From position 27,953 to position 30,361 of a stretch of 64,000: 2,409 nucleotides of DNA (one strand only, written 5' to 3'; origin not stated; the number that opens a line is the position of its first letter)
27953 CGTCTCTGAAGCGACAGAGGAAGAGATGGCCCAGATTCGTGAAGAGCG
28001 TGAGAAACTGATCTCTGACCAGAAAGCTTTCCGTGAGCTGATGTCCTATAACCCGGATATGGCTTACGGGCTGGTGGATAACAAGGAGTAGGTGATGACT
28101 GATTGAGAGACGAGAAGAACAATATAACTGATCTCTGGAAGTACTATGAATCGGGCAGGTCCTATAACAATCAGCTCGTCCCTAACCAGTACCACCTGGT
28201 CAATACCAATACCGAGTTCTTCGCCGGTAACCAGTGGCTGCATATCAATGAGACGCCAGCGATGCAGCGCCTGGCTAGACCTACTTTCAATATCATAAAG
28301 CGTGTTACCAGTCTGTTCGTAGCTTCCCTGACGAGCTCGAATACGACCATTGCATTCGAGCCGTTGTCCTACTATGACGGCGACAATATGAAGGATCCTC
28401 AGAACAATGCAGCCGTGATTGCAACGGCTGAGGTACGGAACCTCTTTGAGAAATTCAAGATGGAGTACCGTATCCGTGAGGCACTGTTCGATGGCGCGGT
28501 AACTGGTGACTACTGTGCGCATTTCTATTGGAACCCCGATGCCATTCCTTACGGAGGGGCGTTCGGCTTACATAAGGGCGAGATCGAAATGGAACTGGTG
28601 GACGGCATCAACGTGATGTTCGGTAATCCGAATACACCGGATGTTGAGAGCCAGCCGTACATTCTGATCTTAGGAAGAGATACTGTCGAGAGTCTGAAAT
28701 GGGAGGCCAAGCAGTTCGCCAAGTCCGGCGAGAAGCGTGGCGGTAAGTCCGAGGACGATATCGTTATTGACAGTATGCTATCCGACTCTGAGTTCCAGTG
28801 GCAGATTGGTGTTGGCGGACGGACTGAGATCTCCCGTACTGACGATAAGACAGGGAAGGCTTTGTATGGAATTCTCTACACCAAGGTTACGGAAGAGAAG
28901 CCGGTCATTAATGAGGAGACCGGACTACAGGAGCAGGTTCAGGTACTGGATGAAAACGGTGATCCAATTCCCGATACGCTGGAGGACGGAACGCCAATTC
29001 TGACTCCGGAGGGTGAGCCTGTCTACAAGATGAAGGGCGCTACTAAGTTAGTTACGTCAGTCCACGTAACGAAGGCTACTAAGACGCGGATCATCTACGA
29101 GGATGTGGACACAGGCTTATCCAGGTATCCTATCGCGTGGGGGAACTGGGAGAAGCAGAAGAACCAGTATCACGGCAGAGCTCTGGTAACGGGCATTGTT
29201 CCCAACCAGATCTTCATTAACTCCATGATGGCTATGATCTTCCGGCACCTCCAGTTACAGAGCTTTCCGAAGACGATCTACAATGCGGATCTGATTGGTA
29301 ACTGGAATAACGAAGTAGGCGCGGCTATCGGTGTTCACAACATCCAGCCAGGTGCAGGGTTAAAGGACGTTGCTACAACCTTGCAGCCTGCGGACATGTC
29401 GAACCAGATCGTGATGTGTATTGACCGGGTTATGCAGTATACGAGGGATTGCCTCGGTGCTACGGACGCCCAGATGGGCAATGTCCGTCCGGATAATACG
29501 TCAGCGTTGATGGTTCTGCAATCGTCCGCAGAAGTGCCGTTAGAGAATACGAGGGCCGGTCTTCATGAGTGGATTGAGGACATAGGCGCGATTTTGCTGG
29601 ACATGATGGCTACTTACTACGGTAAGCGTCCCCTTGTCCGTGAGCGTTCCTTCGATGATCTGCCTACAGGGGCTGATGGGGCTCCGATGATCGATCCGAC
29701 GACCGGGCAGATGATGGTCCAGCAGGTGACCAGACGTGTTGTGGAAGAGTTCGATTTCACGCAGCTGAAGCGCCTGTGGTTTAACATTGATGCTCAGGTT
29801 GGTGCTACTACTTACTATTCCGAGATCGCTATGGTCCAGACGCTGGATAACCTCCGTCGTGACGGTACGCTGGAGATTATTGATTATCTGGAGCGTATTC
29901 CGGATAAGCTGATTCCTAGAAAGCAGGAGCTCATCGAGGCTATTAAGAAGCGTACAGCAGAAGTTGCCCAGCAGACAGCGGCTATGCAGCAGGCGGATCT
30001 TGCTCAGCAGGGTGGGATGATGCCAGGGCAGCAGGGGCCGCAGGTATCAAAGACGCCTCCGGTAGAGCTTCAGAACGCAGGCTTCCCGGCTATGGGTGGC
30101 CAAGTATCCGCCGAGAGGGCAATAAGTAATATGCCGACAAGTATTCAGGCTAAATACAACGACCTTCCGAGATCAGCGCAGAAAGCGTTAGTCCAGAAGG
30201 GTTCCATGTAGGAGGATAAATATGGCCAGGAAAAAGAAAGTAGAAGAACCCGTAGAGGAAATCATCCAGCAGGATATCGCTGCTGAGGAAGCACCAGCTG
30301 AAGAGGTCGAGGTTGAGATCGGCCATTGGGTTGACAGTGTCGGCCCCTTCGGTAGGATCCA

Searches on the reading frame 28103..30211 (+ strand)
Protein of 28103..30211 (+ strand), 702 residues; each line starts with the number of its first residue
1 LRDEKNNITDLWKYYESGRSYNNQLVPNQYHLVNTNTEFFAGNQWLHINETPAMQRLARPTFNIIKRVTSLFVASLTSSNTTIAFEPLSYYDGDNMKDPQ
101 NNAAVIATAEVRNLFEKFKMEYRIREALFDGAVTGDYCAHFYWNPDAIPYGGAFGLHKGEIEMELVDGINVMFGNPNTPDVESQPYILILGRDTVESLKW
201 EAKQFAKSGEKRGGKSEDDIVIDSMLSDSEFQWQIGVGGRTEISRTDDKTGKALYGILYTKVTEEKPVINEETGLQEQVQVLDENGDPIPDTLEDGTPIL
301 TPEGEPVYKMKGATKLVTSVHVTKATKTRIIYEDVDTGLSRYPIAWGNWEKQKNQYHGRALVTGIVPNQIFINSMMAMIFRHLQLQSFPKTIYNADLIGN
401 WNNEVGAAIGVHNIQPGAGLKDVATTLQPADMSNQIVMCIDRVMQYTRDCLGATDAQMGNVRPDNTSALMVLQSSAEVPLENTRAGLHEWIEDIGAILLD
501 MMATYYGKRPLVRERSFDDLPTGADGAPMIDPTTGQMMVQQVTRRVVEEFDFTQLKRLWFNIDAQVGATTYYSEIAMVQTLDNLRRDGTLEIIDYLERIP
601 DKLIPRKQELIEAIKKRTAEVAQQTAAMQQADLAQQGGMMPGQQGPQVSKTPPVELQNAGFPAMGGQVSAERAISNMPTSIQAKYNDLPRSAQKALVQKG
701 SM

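Call 35: search_protein_families(library=pfam, proteins=[window:28103-30211:+], max_evalue=0.01)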
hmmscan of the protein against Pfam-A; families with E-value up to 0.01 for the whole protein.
window:28103-30211:+ (702 aa): 1 family
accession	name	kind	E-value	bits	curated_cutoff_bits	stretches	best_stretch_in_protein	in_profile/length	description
PF16510.12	P22_portal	-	3.1e-12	46.3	26.1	1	308-640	240-577/594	Phage P22-like portal protein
